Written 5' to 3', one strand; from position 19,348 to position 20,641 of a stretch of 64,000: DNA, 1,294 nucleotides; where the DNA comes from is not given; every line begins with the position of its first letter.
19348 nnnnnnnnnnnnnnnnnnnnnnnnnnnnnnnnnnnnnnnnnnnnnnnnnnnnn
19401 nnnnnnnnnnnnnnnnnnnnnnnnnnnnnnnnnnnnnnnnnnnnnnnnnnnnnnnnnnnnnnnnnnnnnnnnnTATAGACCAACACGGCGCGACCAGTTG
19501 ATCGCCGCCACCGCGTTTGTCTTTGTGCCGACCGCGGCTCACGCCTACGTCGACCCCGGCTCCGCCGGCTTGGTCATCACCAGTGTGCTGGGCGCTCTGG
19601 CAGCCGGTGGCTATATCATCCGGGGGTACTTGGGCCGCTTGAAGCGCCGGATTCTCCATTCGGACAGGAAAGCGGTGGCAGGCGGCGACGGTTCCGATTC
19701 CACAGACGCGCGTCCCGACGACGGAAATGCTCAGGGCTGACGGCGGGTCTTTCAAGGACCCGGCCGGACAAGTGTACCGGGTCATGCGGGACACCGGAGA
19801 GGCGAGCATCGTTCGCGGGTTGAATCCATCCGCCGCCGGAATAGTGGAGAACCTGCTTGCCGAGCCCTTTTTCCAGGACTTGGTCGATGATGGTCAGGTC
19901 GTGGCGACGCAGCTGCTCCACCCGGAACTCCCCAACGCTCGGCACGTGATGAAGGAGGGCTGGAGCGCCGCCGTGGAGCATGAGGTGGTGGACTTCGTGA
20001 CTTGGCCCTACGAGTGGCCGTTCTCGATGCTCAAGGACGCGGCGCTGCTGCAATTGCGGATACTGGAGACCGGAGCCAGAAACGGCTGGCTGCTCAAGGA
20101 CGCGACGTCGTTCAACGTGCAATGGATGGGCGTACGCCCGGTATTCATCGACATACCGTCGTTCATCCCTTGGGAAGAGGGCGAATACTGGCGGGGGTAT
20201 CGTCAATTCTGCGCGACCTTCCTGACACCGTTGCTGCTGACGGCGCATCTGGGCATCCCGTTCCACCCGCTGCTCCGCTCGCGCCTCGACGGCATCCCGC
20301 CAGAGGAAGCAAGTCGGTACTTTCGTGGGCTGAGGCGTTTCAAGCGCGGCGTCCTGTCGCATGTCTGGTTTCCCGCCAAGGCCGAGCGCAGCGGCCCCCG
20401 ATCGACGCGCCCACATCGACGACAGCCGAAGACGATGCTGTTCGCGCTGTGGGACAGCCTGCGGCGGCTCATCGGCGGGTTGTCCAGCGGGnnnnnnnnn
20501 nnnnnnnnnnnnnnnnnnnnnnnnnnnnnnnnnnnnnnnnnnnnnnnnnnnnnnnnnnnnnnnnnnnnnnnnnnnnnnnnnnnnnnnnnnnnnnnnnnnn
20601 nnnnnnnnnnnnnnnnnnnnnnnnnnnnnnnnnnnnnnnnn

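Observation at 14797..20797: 3.0-kb direct tandem duplication of a [sulfatase-fold phosphotransferase / small TM protein / two-domain methyltransferase] module, with the first copy decaying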

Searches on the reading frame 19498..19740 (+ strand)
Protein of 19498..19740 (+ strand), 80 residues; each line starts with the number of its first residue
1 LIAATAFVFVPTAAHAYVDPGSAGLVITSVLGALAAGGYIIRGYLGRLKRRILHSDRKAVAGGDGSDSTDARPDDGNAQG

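Call 4: search_protein_families(library=pfam, proteins=[window:19498-19740:+], max_evalue=0.01)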
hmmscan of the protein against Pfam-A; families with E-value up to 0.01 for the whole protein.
window:19498-19740:+ (80 aa): 0 families

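Call 9: search_protein_families(library=ncbifam, proteins=[window:19498-19740:+], max_evalue=0.01)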
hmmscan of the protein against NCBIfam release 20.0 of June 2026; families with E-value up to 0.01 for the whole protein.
window:19498-19740:+ (80 aa): 0 families

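Call 31: search_protein_families(library=padloc, proteins=[window:19498-19740:+], max_evalue=0.1)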
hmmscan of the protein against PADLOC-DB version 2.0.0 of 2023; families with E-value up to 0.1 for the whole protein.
window:19498-19740:+ (80 aa): 0 families

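Call 46: search_protein_families(library=pfam, proteins=[window:19498-19740:+], max_evalue=10)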
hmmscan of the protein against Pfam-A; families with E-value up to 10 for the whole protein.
window:19498-19740:+ (80 aa): 0 families

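Call 55: find_homologous_proteins(query=window:19498-19740:+, max_evalue=0.001)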
Query window:19498-19740:+ (80 aa): 41 proteins with E <= 0.001 among 43 candidates.
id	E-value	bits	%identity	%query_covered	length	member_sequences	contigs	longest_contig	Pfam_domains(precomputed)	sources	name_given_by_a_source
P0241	1.1e-43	164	100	100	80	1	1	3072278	-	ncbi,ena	-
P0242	6.7e-39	149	86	100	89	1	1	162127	-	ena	-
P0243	1.3e-36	142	84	100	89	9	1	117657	-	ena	-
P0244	1.3e-36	142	84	100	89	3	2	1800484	-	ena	-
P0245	3.1e-36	140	85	100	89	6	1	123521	-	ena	-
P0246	3.1e-36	140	85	100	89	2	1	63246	-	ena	-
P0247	8.8e-36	139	84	99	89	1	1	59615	-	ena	-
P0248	1.4e-35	138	81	100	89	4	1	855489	-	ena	-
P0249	1.6e-35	138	86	99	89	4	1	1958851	-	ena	-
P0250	4.7e-35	137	81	100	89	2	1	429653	-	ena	-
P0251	5.7e-35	136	84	100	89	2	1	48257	-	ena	-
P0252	8.8e-35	136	81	100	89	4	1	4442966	-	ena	-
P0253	8.8e-35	136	81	100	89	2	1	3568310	-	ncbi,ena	-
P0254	9.2e-35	136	83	100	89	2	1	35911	-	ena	-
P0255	1.3e-34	135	84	100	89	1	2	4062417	-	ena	-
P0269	3.7e-29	118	84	93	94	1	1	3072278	-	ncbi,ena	-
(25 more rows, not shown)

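Call 60: find_encoding_contigs(protein=P0241, flank=10000, max_places=2)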
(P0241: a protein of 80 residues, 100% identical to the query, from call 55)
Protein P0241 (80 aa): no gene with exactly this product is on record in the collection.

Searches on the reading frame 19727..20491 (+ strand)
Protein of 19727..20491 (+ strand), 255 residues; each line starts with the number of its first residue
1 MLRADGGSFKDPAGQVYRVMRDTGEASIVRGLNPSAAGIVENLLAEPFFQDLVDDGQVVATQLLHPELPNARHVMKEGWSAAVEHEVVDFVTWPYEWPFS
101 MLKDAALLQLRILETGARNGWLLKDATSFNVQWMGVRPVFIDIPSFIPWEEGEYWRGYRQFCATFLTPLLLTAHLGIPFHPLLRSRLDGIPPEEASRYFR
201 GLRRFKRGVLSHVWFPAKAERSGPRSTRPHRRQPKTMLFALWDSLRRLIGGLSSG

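Call 46: search_protein_families(library=pfam, proteins=[window:19727-20491:+], max_evalue=10)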
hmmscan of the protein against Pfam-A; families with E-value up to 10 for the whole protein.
seq(255 aa): 0 families

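Call 75: search_protein_representatives(protein=window:19727-20491:+)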
Query: 255 residues. Proteins with E-value up to 0.001 (for the whole library): 3295; up to 1e-10: 2088; up to 1e-30: 308. The best 150 are listed.
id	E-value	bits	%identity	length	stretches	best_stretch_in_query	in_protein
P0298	1.6e-107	375.2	67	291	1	3-253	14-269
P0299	4.6e-99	347.5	65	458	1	3-253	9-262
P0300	9.7e-99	346.4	64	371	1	1-246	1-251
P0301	6.6e-88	310.9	59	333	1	2-238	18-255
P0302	1.1e-85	303.6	63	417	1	2-205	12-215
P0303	1.3e-75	270.5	68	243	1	22-195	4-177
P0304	1.9e-71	257.0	50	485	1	3-253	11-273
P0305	2.5e-71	256.5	68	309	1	78-229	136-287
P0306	3.7e-71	256.0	52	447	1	4-252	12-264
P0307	3.4e-68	246.2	49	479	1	7-252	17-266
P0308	9.1e-65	235.0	58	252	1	52-240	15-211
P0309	1.0e-64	234.9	48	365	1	4-252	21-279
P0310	3.8e-62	226.4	69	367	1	83-255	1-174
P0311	6.9e-62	225.6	59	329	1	74-252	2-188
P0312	3.3e-61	223.3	53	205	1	2-199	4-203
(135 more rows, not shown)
